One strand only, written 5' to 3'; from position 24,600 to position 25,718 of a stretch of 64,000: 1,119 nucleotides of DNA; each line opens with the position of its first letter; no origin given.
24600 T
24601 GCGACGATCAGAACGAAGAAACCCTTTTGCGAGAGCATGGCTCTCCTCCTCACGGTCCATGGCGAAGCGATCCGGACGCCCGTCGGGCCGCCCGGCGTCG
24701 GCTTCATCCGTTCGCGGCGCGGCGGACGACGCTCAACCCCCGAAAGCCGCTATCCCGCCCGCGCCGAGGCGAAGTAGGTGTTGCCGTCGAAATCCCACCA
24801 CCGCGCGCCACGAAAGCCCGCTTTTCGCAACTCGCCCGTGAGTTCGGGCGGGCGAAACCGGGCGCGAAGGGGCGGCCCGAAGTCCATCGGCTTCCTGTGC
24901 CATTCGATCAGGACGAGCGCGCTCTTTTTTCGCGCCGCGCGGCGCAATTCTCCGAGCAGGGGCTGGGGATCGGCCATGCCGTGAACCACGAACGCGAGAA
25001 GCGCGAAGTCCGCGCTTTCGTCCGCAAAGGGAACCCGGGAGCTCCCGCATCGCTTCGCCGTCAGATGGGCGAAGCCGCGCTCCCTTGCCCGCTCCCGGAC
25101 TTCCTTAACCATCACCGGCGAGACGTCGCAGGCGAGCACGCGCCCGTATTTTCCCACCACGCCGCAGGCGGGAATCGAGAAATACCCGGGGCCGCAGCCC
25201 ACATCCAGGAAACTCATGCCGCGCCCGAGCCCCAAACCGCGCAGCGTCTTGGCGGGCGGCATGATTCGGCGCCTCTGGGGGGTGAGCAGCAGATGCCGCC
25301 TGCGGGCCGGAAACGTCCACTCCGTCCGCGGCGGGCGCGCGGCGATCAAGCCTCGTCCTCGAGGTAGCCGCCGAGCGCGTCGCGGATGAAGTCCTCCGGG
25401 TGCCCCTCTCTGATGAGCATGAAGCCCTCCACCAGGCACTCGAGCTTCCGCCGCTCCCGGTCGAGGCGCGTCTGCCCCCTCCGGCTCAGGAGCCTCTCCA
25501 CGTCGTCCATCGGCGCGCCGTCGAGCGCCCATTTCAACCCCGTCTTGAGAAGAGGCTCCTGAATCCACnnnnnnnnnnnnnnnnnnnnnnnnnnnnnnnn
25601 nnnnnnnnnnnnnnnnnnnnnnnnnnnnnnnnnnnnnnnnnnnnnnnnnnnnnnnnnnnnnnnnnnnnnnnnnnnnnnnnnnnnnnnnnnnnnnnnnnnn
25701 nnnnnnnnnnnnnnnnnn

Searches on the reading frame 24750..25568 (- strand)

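Call 31: search_protein_families(library=pfam, proteins=[window:24750-25568:-], max_evalue=0.00001)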
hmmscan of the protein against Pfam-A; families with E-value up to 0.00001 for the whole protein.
window:24750-25568:- (272 aa): 6 families
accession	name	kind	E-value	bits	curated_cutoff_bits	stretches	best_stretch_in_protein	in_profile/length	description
PF08241.18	Methyltransf_11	-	1.3e-15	58.2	21.2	1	121-219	1-94/95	Methyltransferase domain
PF13847.12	Methyltransf_31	-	1.7e-14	54.2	27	1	116-221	3-110/145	Methyltransferase domain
PF13649.12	Methyltransf_25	-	5.1e-14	53.2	27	1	121-213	2-94/97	Methyltransferase domain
PF01209.24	Ubie_methyltran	-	1.3e-12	48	20.1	1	110-225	41-156/233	ubiE/COQ5 methyltransferase family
PF08242.18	Methyltransf_12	-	2.5e-09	38.2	30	1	121-213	1-93/98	Methyltransferase domain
PF13489.12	Methyltransf_23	-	1.1e-06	28.9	27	1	114-225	20-121/164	Methyltransferase domain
